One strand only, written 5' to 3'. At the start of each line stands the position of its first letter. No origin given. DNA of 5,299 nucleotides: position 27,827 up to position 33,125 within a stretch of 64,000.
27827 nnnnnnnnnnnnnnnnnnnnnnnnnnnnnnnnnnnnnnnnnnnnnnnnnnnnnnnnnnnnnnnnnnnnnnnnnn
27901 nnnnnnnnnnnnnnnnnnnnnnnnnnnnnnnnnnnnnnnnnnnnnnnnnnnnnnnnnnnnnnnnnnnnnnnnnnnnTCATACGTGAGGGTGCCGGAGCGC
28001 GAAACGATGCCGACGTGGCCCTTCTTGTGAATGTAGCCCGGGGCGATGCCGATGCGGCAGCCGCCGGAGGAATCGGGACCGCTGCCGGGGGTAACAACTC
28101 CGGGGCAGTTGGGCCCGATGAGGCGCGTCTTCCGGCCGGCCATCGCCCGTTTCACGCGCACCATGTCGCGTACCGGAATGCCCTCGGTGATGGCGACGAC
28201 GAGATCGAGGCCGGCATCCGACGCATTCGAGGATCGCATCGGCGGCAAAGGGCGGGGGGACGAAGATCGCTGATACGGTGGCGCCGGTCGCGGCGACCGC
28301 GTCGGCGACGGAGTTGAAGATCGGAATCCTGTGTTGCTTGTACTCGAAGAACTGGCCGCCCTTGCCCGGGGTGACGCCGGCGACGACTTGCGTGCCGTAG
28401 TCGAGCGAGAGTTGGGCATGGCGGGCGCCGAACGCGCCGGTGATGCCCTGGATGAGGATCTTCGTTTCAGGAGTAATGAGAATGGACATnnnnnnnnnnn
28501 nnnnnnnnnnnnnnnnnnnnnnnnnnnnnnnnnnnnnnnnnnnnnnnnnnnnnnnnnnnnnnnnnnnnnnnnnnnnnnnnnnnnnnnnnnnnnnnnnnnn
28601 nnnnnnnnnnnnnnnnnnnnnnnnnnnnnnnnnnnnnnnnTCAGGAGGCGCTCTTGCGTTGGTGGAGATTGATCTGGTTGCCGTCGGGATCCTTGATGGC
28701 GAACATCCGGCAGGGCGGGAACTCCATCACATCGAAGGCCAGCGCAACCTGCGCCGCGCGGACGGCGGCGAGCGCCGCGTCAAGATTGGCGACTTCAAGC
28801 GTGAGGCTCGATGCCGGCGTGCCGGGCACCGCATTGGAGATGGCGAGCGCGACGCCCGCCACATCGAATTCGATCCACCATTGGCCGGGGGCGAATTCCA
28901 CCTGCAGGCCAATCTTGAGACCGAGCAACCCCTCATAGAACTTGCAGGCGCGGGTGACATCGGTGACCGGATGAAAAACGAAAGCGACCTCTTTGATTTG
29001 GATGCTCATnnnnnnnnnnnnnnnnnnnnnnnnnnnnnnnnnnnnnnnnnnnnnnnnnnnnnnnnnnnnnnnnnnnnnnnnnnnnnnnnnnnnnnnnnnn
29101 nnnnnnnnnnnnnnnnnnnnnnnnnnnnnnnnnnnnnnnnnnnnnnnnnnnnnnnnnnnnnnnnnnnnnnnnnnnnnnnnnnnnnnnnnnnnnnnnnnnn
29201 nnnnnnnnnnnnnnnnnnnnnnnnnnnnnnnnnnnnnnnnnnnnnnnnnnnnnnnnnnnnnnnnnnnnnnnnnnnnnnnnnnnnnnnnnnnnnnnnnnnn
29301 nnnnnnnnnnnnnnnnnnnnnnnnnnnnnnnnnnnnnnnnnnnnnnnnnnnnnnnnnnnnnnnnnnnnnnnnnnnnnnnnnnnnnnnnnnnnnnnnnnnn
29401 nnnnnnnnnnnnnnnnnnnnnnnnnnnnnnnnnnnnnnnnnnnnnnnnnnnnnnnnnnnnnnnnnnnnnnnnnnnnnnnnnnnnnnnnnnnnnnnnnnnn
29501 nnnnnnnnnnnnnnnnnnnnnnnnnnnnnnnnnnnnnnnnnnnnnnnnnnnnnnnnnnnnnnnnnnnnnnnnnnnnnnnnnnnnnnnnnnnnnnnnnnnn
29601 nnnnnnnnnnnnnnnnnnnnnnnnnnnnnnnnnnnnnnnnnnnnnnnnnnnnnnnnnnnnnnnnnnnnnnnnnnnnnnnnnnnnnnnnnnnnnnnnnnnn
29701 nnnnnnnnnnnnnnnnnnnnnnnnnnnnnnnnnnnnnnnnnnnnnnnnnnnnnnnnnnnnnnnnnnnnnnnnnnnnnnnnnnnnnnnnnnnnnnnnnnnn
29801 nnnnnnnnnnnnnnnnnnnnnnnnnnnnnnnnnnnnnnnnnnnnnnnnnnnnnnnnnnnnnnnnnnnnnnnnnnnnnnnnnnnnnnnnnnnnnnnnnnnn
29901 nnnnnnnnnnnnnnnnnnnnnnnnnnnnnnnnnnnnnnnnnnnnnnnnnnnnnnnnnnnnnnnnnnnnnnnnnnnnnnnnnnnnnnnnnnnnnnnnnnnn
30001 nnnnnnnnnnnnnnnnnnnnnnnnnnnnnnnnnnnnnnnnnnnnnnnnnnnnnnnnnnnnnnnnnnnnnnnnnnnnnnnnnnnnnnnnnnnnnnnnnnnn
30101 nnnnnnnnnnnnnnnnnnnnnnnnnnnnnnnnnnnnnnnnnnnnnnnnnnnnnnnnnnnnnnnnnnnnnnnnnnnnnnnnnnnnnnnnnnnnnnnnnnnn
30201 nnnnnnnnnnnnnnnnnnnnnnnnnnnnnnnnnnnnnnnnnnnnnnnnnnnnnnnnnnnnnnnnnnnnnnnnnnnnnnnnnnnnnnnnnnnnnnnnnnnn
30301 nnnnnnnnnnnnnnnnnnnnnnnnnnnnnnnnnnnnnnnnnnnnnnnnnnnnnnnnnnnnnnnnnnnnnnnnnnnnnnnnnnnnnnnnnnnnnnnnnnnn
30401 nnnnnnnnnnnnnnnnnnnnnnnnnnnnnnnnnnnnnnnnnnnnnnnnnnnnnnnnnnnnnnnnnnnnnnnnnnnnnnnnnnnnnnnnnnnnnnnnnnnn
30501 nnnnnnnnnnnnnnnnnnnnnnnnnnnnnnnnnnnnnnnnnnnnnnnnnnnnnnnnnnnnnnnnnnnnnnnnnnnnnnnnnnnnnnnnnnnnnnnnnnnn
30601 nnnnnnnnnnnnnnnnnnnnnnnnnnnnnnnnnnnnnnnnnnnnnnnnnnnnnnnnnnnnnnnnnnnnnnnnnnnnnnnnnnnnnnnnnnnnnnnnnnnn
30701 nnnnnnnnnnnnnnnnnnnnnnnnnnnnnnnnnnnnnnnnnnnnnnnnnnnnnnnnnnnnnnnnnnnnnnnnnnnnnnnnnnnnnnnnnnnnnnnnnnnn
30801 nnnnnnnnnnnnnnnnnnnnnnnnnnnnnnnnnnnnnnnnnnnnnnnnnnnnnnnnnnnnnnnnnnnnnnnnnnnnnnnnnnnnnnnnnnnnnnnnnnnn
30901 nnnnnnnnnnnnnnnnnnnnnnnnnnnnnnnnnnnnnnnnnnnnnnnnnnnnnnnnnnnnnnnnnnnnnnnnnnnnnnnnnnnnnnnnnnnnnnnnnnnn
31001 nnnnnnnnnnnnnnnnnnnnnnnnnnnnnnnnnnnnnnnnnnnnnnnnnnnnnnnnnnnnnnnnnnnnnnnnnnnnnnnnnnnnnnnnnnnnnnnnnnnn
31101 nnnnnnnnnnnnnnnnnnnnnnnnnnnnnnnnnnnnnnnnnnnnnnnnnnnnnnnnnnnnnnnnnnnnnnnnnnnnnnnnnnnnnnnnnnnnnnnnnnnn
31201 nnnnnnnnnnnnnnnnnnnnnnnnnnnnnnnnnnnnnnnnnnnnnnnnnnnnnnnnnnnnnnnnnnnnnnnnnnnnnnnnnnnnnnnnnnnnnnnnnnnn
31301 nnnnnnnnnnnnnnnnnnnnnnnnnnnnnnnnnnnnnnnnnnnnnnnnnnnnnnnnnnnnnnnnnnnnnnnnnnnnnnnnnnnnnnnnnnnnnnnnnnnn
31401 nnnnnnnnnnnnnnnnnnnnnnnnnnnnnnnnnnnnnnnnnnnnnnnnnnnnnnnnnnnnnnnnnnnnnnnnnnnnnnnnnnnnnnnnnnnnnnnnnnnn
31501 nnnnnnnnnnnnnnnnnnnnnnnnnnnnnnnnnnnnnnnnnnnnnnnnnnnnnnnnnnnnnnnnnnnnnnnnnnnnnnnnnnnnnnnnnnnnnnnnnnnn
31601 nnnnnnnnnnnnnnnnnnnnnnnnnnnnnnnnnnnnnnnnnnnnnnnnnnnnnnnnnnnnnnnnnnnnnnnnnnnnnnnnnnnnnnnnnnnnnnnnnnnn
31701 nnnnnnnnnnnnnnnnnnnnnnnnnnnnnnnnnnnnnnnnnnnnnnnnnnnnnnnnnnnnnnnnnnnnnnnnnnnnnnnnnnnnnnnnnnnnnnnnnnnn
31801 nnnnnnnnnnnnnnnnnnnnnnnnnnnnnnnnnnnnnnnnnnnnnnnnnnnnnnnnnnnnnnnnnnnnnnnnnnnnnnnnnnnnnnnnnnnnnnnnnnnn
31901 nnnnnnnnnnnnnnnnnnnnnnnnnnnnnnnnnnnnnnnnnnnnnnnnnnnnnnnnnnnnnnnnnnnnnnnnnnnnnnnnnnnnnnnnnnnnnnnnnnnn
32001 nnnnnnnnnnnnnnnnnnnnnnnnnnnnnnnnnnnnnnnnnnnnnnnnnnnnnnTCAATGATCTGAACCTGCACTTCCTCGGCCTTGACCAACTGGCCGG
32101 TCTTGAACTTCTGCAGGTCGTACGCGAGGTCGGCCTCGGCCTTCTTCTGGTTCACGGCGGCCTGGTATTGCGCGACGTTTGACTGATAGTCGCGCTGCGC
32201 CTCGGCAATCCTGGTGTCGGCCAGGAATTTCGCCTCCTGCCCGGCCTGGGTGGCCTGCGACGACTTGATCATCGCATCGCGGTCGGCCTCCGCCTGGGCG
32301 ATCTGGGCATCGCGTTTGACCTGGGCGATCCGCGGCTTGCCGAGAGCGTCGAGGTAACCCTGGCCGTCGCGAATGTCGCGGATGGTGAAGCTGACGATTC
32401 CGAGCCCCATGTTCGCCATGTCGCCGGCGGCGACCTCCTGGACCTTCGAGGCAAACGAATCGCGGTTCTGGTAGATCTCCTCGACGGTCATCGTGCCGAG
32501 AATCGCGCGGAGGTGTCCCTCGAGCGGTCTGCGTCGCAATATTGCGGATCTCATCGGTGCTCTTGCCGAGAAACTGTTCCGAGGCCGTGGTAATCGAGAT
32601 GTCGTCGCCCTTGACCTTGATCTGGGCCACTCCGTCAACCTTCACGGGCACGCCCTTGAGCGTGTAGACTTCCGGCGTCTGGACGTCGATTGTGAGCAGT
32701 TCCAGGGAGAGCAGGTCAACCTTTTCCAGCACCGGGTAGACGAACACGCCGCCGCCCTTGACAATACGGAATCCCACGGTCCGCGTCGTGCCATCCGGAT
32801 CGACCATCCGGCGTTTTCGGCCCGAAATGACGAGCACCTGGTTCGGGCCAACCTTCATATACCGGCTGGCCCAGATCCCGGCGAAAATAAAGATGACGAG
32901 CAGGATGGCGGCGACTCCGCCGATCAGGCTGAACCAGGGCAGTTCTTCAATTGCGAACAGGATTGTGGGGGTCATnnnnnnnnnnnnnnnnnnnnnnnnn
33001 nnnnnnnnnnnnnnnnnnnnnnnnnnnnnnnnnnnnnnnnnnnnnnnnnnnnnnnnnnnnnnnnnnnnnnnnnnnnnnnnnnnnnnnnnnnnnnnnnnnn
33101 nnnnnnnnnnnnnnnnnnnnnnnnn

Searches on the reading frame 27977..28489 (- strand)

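Call 46: search_protein_families(library=pfam, max_evalue=0.0001, proteins=[window:27977-28489:-])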
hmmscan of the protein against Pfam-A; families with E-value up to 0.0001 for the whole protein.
window:27977-28489:- (170 aa): 1 family
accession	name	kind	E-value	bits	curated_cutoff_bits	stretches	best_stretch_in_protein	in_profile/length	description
PF02629.25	CoA_binding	-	1.2e-17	64.9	22.3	1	8-90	3-84/97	CoA binding domain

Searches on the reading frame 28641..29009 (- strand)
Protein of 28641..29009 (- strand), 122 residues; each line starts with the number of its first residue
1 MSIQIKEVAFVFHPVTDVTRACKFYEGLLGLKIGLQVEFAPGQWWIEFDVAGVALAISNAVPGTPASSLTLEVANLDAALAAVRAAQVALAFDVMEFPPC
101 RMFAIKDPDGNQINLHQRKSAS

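Call 19: search_protein_families(library=pfam, max_evalue=0.001, proteins=[window:28641-29009:-])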
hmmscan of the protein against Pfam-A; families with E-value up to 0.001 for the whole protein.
window:28641-29009:- (122 aa): 2 families
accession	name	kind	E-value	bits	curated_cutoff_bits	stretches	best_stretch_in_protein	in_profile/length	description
PF00903.31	Glyoxalase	-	1.4e-08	35.6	20.6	1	14-114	8-120/121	Glyoxalase/Bleomycin resistance protein/Dioxygenase superfamily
PF12681.13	Glyoxalase_2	-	0.00019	21.8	30.1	1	14-115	7-113/118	Glyoxalase-like domain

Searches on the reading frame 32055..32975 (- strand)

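Call 46: search_protein_families(library=pfam, max_evalue=0.0001, proteins=[window:32055-32975:-])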
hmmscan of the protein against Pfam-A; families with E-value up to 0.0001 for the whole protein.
window:32055-32975:- (306 aa): 1 family
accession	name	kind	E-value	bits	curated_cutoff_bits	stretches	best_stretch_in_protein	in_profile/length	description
PF01145.31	Band_7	-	6.3e-08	33.3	23.6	1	41-149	2-93/176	SPFH domain / Band 7 family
